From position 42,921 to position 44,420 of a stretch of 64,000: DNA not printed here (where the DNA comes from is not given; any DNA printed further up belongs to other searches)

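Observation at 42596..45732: Methyltransferase + DUF262/ParB-like-HNH nuclease cassette inserted between diverged duplicated host segments: candidate uncharacterised R-M-like defence system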

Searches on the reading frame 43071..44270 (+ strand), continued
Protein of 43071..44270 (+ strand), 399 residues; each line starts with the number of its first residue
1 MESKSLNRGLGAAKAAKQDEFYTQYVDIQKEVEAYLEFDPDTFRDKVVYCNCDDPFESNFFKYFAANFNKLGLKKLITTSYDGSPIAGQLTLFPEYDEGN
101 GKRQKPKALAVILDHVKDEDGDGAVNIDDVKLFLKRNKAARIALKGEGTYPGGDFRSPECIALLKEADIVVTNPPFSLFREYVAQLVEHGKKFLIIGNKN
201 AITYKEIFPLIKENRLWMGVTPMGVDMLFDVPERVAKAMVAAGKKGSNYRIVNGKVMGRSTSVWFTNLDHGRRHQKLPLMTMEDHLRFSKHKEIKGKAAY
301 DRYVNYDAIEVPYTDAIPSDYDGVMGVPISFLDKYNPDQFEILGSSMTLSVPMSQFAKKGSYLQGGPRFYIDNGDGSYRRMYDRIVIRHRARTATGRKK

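Call 95: get_annotated_region(hit=H61, flank=2500)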
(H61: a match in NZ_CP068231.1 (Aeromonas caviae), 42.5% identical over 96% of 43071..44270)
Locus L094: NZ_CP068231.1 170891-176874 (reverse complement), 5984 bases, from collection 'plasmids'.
description: Aeromonas caviae strain Aero21 plasmid p1
organism: Aeromonas caviae (NCBI taxid 648)
taxonomy: Bacteria; Pseudomonadota; Gammaproteobacteria; Aeromonadales; Aeromonadaceae; Aeromonas; Aeromonas caviae
host: -; source: combined sewer; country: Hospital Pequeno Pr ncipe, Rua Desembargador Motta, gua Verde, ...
typing (MOB-suite, as given by PLSDB): conjugative; replicon IncP,rep_cluster_2037; relaxase MOBH,MOBP; mating-pair formation MPF_T
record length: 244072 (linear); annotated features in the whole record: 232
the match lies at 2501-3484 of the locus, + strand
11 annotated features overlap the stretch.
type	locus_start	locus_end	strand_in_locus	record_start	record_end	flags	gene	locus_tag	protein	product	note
CDS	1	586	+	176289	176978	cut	-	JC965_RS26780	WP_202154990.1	site-specific integrase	GO:0015074 - DNA integration [Evidence IEA]; GO:0006310 - DNA recombination [Evidence IEA]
CDS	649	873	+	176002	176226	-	-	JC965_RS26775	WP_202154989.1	hypothetical protein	-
CDS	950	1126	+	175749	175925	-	-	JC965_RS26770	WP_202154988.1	hypothetical protein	-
CDS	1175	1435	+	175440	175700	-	-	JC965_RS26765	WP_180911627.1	hypothetical protein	-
CDS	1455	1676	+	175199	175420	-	-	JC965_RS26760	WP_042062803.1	DUF551 domain-containing protein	-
CDS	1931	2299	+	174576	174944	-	-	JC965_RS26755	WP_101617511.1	hypothetical protein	-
CDS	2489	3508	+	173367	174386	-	-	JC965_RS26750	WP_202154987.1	adenine-specific methyltransferase EcoRI family protein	-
CDS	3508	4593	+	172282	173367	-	-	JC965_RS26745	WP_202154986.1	DUF262 domain-containing protein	-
CDS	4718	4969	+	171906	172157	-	-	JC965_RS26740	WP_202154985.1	hypothetical protein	-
CDS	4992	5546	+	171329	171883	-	-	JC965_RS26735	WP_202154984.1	3'-5' exonuclease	-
CDS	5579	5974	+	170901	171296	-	-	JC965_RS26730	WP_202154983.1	hypothetical protein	-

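Call 96: get_annotated_region(hit=H85, flank=2500)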
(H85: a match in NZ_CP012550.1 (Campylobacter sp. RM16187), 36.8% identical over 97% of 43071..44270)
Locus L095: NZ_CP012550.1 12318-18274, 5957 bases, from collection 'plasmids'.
description: Campylobacter sp. RM16187 plasmid p16187MP1, complete sequence
organism: Campylobacter sp. RM16187 (NCBI taxid 1660063)
taxonomy: Bacteria; Campylobacterota; Epsilonproteobacteria; Campylobacterales; Campylobacteraceae; Campylobacter; Campylobacter sp. RM16187
host: -; source: dog,cell culture,oral swab; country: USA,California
typing (MOB-suite, as given by PLSDB): non-mobilizable
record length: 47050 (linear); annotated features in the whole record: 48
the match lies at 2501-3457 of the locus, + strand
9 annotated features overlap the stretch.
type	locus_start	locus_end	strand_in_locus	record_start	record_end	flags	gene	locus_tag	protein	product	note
CDS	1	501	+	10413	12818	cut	-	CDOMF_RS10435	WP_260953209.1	hypothetical protein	-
CDS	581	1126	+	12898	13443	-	-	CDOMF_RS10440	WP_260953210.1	hypothetical protein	-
CDS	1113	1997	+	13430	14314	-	-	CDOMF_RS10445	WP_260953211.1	nucleotidyl transferase AbiEii/AbiGii toxin family protein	-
CDS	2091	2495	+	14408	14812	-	-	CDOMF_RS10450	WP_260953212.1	hypothetical protein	-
CDS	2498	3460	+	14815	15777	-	-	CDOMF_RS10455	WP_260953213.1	adenine-specific methyltransferase EcoRI family protein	-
CDS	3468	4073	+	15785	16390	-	-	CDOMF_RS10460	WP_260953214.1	hypothetical protein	-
CDS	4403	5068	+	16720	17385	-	-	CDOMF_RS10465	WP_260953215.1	AAA family ATPase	-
CDS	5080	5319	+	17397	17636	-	-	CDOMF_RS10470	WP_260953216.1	ribbon-helix-helix domain-containing protein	-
CDS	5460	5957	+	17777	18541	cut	-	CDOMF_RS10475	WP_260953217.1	hypothetical protein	-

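Call 97: get_annotated_region(hit=H82, flank=2500)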
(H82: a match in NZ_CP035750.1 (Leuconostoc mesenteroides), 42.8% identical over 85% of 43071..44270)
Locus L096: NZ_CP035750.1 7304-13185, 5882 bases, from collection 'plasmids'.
description: Leuconostoc mesenteroides strain SRCM103460 plasmid unnamed4, complete sequence
organism: Leuconostoc mesenteroides (NCBI taxid 1245)
taxonomy: Bacteria; Bacillota; Bacilli; Lactobacillales; Lactobacillaceae; Leuconostoc; Leuconostoc mesenteroides
host: -; source: cell culture,food; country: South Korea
typing (MOB-suite, as given by PLSDB): mobilizable; replicon rep_cluster_589; relaxase MOBV
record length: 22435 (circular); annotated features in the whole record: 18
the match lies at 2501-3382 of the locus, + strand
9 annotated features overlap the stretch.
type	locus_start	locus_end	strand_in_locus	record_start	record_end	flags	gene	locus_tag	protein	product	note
CDS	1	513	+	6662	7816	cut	-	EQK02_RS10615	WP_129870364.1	RepB family plasmid replication initiator protein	GO:0006270 - DNA replication initiation [Evidence IEA]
CDS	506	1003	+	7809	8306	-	-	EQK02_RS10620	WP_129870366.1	helix-turn-helix domain-containing protein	-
CDS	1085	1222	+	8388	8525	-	-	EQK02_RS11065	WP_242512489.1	hypothetical protein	-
CDS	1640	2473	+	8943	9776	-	-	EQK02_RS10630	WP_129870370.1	EcoRI family type II restriction endonuclease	GO:0009307 - DNA restriction-modification system [Evidence IEA]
CDS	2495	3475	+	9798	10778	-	-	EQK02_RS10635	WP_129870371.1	adenine-specific methyltransferase EcoRI family protein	-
CDS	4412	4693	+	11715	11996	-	-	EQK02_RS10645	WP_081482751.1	thioredoxin family protein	-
CDS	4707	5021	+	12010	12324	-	trxA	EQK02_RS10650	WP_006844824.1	thioredoxin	-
CDS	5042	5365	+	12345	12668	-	-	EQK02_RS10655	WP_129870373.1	thioredoxin family protein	-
CDS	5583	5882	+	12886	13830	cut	trxB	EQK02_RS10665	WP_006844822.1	thioredoxin-disulfide reductase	-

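Call 98: get_annotated_region(hit=H68, flank=2500)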
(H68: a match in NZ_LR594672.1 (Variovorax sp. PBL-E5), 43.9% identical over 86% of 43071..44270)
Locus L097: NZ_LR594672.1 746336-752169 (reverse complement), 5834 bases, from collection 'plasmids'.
description: Variovorax sp. PBL-E5 plasmid 2
organism: Variovorax sp. PBL-E5 (NCBI taxid 434014)
taxonomy: Bacteria; Pseudomonadota; Betaproteobacteria; Burkholderiales; Comamonadaceae; Variovorax; Variovorax sp. PBL-E5
host: -; source: linuron-contaminated soil; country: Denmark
typing (MOB-suite, as given by PLSDB): non-mobilizable
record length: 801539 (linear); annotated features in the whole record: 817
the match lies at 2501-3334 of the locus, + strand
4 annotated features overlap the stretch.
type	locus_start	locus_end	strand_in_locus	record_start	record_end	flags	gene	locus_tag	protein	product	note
CDS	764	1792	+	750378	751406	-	-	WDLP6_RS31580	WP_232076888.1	adenine-specific methyltransferase EcoRI family protein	-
CDS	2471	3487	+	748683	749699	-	-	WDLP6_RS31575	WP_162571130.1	adenine-specific methyltransferase EcoRI family protein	-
CDS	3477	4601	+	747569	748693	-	-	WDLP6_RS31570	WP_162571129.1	DUF262 domain-containing protein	-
CDS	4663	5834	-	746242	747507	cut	-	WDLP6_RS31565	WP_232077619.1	tyrosine-type recombinase/integrase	GO:0015074 - DNA integration [Evidence IEA]; GO:0006310 - DNA recombination [Evidence IEA]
